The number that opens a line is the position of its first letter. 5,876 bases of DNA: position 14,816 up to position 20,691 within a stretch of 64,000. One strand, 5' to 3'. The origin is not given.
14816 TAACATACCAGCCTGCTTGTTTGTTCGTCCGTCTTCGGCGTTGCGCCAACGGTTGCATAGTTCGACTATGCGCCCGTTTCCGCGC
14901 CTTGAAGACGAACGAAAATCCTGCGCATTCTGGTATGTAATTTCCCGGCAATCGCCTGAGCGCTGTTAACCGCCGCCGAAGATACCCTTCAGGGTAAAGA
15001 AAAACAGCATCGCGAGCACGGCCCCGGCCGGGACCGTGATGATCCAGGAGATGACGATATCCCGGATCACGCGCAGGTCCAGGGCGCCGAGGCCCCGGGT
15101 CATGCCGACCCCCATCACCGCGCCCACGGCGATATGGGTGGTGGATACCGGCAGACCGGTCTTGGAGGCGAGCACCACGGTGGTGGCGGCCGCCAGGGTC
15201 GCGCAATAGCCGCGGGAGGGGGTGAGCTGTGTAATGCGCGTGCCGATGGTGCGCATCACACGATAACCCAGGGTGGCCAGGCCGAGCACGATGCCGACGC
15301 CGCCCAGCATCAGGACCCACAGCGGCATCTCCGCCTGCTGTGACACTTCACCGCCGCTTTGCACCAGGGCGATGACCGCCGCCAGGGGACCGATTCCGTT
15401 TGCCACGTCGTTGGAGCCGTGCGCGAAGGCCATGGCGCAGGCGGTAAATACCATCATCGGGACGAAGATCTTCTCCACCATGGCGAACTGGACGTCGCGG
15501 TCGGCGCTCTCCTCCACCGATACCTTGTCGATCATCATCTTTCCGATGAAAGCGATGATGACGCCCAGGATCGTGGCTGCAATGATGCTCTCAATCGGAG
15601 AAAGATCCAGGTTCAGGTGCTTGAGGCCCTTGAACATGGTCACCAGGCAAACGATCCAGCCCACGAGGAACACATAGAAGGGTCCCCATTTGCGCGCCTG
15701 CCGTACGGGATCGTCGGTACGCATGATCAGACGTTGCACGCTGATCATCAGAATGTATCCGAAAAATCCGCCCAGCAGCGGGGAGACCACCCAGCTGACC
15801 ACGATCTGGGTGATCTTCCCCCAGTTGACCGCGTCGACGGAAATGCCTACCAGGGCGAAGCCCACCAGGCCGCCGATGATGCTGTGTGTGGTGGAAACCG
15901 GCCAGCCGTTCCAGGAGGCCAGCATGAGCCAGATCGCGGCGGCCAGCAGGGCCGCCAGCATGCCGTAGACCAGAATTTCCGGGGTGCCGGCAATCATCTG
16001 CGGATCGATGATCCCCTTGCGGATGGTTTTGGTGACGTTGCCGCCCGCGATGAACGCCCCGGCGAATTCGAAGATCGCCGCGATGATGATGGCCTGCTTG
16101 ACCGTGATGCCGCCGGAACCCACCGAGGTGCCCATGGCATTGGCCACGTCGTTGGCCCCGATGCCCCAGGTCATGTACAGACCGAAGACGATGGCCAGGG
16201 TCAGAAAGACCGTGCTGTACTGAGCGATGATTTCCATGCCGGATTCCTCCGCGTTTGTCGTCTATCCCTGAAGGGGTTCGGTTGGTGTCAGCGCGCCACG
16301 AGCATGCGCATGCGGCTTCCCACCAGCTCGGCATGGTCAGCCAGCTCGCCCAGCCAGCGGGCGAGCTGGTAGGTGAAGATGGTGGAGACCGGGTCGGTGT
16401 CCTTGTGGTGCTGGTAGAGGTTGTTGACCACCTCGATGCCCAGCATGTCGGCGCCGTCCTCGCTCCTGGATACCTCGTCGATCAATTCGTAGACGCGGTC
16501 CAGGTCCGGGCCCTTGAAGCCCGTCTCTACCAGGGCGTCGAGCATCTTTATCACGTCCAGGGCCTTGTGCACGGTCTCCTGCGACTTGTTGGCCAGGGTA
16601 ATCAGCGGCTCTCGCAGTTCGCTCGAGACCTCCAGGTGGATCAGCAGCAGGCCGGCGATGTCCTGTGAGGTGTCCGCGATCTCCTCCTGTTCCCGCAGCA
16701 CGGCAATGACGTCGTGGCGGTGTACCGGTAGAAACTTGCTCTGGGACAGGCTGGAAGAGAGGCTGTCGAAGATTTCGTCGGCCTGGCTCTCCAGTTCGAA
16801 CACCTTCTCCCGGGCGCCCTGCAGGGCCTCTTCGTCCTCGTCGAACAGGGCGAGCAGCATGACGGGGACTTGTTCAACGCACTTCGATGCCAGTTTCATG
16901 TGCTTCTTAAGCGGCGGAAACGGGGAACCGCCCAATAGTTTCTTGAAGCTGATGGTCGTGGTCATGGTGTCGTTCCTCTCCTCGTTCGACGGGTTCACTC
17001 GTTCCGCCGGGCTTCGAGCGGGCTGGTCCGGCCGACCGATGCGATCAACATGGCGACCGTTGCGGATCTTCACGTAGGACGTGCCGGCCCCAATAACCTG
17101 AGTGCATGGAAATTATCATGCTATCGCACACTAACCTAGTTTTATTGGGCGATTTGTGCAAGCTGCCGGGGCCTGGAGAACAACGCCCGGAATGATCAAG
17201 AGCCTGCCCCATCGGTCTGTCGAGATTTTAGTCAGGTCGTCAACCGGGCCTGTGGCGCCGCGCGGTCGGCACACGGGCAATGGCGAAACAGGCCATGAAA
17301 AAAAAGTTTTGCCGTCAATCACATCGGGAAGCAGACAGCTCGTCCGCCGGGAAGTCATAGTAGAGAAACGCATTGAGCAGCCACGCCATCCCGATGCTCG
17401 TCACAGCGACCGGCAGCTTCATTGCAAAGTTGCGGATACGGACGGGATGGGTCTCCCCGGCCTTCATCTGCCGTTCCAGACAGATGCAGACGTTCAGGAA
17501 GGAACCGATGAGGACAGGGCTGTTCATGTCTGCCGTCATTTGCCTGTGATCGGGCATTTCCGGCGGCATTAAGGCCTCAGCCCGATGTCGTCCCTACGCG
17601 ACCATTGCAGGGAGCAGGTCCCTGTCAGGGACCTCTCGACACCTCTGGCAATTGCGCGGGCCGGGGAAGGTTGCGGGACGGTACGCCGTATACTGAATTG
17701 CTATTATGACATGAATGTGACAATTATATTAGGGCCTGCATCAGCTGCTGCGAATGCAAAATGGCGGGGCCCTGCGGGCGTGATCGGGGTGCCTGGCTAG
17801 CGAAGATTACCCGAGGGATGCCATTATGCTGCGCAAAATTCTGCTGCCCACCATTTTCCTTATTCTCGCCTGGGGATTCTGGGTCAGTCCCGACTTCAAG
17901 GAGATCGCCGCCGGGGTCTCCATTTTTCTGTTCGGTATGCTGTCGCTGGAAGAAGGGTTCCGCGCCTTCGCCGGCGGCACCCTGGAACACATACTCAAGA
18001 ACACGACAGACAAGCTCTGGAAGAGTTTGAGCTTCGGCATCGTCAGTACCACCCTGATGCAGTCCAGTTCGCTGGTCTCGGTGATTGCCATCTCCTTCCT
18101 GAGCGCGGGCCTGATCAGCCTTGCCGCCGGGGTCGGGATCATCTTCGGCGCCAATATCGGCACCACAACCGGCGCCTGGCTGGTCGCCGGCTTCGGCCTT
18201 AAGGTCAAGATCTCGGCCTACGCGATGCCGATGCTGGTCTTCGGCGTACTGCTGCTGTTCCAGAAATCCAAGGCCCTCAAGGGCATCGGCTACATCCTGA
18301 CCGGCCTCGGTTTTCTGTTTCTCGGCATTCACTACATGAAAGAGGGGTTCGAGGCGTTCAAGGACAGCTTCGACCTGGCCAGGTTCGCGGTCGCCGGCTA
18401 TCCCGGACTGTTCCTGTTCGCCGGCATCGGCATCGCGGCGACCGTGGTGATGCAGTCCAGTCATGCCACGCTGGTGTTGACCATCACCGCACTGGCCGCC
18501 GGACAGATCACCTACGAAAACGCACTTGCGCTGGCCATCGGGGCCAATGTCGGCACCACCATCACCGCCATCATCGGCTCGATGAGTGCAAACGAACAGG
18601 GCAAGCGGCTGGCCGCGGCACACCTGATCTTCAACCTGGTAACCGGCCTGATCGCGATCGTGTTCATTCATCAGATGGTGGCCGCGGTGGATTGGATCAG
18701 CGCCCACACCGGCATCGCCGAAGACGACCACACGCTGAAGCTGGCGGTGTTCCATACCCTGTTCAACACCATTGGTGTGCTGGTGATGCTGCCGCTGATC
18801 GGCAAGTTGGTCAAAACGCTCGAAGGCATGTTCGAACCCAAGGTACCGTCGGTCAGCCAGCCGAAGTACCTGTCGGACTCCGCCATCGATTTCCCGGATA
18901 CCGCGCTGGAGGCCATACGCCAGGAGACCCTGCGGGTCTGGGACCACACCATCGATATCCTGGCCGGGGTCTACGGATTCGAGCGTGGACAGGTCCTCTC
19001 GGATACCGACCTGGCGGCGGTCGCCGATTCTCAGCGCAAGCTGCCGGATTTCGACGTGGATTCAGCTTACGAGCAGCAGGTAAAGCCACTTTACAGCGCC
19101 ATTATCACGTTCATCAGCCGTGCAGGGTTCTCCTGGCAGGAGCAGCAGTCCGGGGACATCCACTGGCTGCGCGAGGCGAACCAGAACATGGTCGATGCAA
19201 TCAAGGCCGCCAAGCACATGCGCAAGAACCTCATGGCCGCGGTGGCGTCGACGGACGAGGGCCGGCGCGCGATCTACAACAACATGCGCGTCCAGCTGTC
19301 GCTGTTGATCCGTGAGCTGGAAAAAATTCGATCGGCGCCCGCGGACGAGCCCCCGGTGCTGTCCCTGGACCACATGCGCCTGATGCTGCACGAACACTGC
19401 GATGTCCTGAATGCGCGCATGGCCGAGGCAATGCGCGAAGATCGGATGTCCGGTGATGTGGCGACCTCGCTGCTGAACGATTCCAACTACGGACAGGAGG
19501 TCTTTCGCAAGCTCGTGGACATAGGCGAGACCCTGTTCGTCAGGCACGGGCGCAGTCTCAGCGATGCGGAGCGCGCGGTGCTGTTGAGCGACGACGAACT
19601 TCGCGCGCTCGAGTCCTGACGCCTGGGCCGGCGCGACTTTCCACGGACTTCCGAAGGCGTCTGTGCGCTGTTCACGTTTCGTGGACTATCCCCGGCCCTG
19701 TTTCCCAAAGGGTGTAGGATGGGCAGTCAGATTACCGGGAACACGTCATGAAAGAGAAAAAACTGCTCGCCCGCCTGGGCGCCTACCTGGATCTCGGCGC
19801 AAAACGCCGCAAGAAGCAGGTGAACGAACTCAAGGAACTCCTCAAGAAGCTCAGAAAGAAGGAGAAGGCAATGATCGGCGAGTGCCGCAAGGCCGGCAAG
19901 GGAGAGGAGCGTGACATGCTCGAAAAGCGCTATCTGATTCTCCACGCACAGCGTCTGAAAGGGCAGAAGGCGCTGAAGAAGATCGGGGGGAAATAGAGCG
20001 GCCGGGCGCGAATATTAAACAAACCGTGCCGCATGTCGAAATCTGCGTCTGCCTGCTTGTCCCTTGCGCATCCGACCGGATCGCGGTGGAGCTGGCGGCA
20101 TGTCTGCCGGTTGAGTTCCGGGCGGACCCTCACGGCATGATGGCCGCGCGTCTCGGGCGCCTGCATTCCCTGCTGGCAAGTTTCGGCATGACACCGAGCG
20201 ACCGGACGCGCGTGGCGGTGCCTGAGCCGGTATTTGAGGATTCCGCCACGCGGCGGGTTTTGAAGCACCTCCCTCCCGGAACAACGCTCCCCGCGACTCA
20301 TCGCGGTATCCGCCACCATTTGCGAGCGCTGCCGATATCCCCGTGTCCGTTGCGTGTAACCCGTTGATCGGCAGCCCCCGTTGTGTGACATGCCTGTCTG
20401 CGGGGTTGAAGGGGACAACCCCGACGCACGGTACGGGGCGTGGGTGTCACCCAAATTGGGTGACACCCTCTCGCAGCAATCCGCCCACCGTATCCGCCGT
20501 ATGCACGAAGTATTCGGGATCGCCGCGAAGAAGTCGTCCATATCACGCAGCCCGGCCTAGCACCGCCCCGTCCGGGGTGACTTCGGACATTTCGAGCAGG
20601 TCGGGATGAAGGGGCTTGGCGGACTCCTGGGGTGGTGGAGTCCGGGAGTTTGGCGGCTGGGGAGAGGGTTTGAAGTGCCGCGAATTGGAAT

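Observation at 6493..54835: Abundant ~160-bp MITE-like element with terminal inverted repeats and 5-bp CTWAG target duplications, always at gene ends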

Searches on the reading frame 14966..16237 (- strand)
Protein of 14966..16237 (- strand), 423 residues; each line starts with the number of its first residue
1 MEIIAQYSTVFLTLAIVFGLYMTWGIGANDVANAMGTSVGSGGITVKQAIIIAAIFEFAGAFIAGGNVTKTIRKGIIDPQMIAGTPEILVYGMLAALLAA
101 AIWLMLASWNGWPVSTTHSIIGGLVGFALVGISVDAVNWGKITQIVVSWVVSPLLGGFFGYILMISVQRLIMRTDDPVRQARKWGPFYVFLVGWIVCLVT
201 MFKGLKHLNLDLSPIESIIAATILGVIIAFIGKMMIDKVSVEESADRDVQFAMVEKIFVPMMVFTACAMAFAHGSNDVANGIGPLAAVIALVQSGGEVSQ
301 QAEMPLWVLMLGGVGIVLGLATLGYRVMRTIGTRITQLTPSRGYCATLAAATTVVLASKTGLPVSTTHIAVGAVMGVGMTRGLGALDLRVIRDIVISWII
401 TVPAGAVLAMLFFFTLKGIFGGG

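Call 13: find_encoding_contigs(protein=window:14966-16237:-, flank=3000, max_places=4)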
Protein window:14966-16237:- (423 aa): no gene with exactly this product is on record in the collection.

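Call 14: search_protein_families(library=pfam, proteins=[window:14966-16237:-])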
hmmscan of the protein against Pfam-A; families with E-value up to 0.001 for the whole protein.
window:14966-16237:- (423 aa): 1 family
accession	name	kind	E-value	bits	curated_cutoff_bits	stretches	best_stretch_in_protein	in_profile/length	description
PF01384.25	PHO4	-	2.6e-124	415.1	33.7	1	26-409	1-350/350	Phosphate transporter family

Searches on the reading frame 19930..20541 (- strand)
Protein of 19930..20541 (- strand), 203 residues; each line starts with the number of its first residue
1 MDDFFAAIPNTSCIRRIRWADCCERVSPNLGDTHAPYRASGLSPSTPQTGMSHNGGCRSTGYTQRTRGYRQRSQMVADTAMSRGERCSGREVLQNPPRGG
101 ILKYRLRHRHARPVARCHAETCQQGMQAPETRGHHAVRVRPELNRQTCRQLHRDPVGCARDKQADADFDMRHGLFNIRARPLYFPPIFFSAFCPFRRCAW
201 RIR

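Call 67: search_protein_families(library=pfam, proteins=[window:19930-20541:-], max_evalue=0.001)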
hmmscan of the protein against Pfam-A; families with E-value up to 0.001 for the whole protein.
window:19930-20541:- (203 aa): 0 families
